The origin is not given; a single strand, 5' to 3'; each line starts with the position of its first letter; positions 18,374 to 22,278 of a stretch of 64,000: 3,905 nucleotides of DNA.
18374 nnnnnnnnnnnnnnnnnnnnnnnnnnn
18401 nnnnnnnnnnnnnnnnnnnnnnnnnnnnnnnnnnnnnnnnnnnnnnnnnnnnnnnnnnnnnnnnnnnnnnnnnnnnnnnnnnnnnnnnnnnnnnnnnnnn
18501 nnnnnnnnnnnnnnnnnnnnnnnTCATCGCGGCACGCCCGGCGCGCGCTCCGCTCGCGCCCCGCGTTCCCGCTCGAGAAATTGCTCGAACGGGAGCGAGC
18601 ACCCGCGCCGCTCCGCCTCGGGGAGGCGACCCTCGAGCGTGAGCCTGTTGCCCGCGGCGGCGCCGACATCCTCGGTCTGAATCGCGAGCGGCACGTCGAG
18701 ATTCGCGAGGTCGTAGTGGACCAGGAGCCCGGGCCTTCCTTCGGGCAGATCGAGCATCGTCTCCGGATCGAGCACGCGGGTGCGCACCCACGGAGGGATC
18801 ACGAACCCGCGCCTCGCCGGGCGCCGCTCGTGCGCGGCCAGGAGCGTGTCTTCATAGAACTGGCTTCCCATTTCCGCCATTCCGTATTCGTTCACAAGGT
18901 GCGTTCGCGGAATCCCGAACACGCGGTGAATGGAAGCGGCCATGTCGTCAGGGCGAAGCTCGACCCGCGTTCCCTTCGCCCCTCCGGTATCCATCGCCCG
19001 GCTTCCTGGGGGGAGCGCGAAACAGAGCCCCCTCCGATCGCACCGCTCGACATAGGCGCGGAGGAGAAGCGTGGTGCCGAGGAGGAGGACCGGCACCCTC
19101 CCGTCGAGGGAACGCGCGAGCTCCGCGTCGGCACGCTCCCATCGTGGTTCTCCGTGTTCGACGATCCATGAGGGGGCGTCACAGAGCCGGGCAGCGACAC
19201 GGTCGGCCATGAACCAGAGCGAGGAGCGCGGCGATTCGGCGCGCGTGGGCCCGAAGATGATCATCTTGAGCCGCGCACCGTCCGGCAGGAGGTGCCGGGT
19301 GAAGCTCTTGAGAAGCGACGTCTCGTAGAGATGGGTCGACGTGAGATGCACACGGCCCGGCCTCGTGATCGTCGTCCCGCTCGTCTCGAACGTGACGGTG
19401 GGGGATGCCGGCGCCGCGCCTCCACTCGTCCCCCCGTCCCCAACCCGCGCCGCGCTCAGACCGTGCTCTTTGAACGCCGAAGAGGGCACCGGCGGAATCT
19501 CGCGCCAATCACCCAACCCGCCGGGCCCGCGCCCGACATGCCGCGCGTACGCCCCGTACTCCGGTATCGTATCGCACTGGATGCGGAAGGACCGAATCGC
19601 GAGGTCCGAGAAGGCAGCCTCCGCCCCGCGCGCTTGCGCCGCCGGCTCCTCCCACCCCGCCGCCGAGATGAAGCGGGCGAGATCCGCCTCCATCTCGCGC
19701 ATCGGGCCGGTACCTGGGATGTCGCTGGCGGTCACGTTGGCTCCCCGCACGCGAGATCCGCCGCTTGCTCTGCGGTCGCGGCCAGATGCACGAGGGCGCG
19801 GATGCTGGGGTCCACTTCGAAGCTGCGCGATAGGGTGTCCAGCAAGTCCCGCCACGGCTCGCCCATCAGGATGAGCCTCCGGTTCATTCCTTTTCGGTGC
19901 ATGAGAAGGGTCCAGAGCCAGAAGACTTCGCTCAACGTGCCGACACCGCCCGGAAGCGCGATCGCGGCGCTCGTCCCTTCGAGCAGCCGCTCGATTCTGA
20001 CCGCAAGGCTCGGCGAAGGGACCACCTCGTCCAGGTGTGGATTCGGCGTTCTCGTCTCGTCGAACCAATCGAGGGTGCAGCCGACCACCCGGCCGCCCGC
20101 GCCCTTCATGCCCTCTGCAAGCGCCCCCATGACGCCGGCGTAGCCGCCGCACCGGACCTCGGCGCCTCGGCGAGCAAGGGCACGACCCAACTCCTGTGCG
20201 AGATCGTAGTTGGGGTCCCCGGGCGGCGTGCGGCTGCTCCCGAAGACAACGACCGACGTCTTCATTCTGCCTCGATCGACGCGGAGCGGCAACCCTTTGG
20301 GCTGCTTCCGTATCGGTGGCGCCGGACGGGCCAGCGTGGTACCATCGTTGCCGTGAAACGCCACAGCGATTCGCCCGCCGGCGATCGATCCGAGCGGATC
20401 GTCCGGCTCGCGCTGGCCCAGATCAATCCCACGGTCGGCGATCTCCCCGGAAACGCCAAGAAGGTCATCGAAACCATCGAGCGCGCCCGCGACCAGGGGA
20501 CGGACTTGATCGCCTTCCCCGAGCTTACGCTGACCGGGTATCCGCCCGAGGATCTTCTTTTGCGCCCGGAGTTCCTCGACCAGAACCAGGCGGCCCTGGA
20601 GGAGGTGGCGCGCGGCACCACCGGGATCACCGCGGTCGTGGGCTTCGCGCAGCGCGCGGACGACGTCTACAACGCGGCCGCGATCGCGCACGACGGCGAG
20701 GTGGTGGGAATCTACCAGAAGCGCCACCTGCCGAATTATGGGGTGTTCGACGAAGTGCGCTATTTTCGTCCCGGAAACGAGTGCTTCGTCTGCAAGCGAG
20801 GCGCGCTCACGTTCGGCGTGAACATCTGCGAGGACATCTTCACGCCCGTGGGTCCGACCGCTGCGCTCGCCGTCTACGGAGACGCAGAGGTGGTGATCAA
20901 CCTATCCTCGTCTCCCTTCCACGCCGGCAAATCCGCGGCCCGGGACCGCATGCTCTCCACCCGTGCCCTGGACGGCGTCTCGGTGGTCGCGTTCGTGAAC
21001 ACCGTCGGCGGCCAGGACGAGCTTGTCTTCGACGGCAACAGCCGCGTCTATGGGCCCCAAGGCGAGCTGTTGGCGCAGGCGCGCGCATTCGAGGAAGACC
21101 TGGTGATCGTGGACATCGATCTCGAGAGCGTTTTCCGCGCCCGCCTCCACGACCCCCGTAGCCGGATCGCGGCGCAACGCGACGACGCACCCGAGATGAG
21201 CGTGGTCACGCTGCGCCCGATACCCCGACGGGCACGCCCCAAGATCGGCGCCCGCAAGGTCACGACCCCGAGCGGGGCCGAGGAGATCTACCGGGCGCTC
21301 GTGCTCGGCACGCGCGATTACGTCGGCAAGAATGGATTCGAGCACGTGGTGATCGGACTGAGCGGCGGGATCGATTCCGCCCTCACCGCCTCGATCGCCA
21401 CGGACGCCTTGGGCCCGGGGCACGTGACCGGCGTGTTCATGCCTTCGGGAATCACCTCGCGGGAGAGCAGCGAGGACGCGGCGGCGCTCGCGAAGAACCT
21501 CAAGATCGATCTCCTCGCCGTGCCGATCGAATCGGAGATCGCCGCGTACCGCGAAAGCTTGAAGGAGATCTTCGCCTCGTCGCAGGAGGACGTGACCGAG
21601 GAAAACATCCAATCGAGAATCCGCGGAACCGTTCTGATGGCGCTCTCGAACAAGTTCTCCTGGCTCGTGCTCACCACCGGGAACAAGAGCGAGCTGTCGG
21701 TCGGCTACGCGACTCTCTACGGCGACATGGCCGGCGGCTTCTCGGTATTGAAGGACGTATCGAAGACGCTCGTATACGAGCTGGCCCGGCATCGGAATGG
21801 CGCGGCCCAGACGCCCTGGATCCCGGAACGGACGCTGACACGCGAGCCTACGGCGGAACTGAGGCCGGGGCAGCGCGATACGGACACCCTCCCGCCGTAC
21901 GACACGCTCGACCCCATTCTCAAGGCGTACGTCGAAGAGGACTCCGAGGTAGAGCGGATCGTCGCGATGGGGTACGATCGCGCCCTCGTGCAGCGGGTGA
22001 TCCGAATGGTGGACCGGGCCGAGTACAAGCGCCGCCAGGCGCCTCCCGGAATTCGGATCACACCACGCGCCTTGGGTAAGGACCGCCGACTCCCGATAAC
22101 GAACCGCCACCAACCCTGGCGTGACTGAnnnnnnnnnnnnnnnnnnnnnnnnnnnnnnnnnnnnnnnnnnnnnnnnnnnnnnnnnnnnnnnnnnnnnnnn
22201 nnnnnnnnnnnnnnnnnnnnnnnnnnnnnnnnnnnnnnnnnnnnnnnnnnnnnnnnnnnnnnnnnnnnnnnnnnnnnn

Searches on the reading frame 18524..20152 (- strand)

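Call 8: search_protein_families(library=pfam, proteins=[window:18524-20152:-], max_evalue=0.001)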
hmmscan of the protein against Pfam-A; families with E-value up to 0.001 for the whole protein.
window:18524-20152:- (542 aa): 2 families
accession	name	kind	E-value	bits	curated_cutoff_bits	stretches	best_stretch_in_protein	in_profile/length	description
PF04443.18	LuxE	-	1.3e-09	37.8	24.9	1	339-524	194-388/391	Acyl-protein synthetase, LuxE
PF00501.34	AMP-binding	-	9.7e-06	25.1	29.9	1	403-478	301-373/384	AMP-binding enzyme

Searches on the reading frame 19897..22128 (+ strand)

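Call 90: search_protein_families(library=pfam, proteins=[window:19897-22128:+], max_evalue=0.0001)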
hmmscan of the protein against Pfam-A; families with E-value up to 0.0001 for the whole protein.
window:19897-22128:+ (743 aa): 2 families
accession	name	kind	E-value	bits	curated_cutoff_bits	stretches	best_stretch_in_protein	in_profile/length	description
PF02540.23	NAD_synthase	-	8.5e-73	244.9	21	1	465-715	2-242/242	NAD synthase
PF00795.27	CN_hydrolase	-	5.2e-38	131.3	23.2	1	170-413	1-252/256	Carbon-nitrogen hydrolase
